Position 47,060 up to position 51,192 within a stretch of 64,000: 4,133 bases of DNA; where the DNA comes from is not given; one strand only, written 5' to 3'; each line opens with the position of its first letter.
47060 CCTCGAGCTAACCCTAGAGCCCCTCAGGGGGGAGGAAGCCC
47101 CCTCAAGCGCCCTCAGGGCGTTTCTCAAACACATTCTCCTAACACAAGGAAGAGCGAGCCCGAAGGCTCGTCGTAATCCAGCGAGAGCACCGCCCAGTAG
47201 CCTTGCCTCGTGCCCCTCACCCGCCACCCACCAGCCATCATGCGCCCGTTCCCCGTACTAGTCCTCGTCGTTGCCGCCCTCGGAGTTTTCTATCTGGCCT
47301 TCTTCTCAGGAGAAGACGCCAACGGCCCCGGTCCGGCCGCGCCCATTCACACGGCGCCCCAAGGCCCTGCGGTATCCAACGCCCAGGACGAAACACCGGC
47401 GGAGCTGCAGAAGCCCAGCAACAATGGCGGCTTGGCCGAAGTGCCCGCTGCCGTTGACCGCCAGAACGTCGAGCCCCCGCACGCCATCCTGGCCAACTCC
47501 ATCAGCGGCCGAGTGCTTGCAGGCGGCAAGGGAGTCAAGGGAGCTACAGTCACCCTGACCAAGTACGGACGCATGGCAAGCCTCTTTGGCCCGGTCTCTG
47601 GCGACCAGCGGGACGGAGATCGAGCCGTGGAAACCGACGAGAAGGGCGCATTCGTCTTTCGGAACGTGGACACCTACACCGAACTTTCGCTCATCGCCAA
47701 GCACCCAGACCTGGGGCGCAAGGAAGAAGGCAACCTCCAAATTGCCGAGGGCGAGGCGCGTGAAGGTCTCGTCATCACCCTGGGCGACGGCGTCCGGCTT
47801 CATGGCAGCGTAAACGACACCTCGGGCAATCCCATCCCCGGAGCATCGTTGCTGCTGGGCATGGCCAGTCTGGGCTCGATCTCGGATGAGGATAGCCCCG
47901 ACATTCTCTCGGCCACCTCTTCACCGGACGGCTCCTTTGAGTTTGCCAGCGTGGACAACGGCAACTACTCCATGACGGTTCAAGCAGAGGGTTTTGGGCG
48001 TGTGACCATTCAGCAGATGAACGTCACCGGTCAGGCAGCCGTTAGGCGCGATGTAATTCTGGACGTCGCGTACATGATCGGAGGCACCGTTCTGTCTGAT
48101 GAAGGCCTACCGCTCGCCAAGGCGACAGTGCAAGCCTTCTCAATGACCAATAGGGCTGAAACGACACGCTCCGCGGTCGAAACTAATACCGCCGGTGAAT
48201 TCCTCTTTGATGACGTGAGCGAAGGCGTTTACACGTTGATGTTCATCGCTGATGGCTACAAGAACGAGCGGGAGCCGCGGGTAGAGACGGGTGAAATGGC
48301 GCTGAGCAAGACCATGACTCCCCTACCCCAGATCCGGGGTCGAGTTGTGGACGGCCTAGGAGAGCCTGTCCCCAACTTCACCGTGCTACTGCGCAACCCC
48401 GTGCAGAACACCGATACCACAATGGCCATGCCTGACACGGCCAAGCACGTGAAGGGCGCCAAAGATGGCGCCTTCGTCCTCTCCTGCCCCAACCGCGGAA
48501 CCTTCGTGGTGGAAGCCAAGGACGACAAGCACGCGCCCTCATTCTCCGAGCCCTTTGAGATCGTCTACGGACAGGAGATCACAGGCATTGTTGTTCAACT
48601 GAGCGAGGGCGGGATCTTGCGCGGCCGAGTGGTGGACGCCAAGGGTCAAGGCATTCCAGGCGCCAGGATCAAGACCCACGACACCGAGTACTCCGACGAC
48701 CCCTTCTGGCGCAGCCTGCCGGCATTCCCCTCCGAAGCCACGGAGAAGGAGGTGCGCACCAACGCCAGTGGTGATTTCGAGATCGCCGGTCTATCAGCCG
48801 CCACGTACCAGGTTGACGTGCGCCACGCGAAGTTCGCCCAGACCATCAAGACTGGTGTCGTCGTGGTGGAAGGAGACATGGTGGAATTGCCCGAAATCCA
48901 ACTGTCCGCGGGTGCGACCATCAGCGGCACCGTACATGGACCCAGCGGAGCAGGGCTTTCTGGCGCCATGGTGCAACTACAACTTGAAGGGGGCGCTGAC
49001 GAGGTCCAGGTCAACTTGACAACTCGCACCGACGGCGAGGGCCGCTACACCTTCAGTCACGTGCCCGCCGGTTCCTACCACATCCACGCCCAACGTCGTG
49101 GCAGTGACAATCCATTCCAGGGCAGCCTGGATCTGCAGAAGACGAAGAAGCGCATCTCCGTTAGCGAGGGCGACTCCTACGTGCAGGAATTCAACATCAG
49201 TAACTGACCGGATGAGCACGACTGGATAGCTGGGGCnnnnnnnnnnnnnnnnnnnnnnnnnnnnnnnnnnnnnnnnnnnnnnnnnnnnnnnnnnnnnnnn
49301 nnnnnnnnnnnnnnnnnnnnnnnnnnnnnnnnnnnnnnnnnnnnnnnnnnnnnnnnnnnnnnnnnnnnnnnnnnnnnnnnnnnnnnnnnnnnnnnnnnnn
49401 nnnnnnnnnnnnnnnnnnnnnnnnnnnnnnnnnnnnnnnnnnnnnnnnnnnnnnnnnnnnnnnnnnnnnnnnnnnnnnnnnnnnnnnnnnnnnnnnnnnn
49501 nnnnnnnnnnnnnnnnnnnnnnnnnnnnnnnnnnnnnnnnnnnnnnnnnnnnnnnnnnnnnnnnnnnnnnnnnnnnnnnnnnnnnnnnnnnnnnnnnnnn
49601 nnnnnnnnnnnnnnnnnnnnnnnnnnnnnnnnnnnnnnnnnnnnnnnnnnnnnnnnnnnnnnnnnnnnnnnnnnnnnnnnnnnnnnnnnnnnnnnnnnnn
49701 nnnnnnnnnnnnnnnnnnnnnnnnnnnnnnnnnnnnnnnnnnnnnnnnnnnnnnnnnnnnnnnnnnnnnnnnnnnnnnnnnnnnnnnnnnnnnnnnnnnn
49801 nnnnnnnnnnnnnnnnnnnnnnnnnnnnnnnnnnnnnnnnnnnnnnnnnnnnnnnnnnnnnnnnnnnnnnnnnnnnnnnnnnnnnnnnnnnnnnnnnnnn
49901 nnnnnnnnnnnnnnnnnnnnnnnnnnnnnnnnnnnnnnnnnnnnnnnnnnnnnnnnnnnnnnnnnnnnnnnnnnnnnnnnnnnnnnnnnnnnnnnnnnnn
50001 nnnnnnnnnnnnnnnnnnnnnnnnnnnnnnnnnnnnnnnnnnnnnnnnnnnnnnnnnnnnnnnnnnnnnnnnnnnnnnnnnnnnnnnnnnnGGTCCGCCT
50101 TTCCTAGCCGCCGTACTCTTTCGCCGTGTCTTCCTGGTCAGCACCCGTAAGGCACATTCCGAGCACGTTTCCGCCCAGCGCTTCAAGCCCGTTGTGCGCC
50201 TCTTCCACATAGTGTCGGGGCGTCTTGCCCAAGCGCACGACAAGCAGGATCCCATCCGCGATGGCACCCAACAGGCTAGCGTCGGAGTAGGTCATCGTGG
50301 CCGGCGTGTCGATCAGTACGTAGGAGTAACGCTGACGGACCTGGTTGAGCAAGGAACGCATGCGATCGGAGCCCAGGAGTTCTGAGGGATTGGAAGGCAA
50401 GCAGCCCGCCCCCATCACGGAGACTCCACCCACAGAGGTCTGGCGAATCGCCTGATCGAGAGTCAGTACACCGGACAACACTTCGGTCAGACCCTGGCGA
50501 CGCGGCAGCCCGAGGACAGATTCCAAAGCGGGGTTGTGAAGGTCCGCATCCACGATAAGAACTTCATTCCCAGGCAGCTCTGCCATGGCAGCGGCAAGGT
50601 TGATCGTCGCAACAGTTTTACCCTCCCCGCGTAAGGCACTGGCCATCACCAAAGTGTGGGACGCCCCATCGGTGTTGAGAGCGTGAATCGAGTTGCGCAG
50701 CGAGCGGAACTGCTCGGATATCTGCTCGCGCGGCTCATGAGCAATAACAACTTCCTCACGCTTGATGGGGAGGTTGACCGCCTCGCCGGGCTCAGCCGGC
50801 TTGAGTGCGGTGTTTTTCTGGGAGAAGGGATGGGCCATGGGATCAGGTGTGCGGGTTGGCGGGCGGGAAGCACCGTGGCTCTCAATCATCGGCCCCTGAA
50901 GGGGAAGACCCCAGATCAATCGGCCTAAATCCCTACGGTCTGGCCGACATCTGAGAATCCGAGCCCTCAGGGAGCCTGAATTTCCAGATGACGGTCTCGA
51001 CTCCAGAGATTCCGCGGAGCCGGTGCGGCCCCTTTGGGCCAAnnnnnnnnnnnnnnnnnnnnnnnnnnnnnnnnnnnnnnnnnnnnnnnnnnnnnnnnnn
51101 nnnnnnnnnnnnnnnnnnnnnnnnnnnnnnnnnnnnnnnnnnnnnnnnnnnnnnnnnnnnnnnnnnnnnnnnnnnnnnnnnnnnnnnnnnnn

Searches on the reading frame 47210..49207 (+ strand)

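Call 10: search_protein_families(library=pfam, proteins=[window:47210-49207:+], max_evalue=0.001)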
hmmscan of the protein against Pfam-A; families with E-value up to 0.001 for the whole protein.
window:47210-49207:+ (665 aa): 14 families
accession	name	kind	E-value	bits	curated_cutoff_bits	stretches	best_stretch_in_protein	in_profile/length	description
PF13620.12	CarboxypepD_reg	-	1e-65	218.5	32.3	6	470-565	2-81/82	Carboxypeptidase regulatory-like domain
PF13715.12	CarbopepD_reg_2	-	3.3e-24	85.2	32.2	0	291-355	2-61/88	CarboxypepD_reg-like domain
PF17210.9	SdrD_B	-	1.9e-15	57.4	29.7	1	581-629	22-66/112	SdrD B-like domain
PF09430.16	EMC7_beta-sandw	-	6e-15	55.9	26.6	0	600-629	19-47/122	ER membrane protein complex subunit 7, beta-sandwich domain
PF17802.7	SpaA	-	1.2e-14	54.7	23.1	0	298-343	12-56/91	Prealbumin-like fold domain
PF10670.15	DUF4198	-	8.3e-14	52.6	34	0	96-151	147-194/209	Domain of unknown function (DUF4198)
PF14686.12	fn3_3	-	3.2e-12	46.5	24.4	0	236-269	30-62/75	Polysaccharide lyase family 4, domain II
PF20598.4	DUF6795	-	2.4e-11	44.3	27.4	0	294-340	4-50/103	Domain of unknown function (DUF6795)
PF02369.22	Big_1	-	5.7e-11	42.8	34.9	0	569-629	19-80/93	Bacterial Ig-like domain (group 1)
PF08400.16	phage_tail_N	-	6.9e-11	42.7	26.6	0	375-444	5-70/134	Prophage tail fibre N-terminal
PF23193.1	NOMO_3rd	-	1.2e-07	32.2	27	0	597-633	54-90/120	NOMO third transthyretin-like domain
PF00775.27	Dioxygenase_C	-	1.8e-06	28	27.3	0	469-537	31-100/182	Dioxygenase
PF24025.1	Ig_DR_A0283-like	-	0.0001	23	27.1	0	568-627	6-62/102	DR_A0283-like, Ig-like domain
PF22904.2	NOMO1-like_2nd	-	0.00014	22.4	27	0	579-628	13-61/90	BOS complex subunit NOMO1-like, second beta sandwich domain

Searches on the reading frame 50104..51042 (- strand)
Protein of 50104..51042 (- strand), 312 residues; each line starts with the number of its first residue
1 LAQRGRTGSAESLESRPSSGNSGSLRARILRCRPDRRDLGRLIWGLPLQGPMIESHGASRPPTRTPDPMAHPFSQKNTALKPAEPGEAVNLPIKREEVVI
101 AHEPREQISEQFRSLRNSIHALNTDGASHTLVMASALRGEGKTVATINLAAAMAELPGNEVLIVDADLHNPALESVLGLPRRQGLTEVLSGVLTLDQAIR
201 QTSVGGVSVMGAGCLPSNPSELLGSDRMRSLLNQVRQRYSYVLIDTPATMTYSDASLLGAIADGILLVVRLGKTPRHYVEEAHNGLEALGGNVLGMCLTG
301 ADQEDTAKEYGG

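Call 10: search_protein_families(library=pfam, proteins=[window:50104-51042:-], max_evalue=0.001)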
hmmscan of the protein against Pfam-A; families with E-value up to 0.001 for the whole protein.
window:50104-51042:- (312 aa): 3 families
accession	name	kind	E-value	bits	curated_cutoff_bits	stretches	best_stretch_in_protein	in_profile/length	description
PF13614.12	AAA_31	-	1.6e-09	38.4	27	1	138-270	11-148/177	AAA domain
PF10609.15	ParA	-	3.8e-06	26.9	27.1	1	128-249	3-122/246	NUBPL iron-transfer P-loop NTPase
PF01656.29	CbiA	-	6e-06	26.7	25.4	1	139-237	9-67/125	CobQ/CobB/MinD/ParA nucleotide binding domain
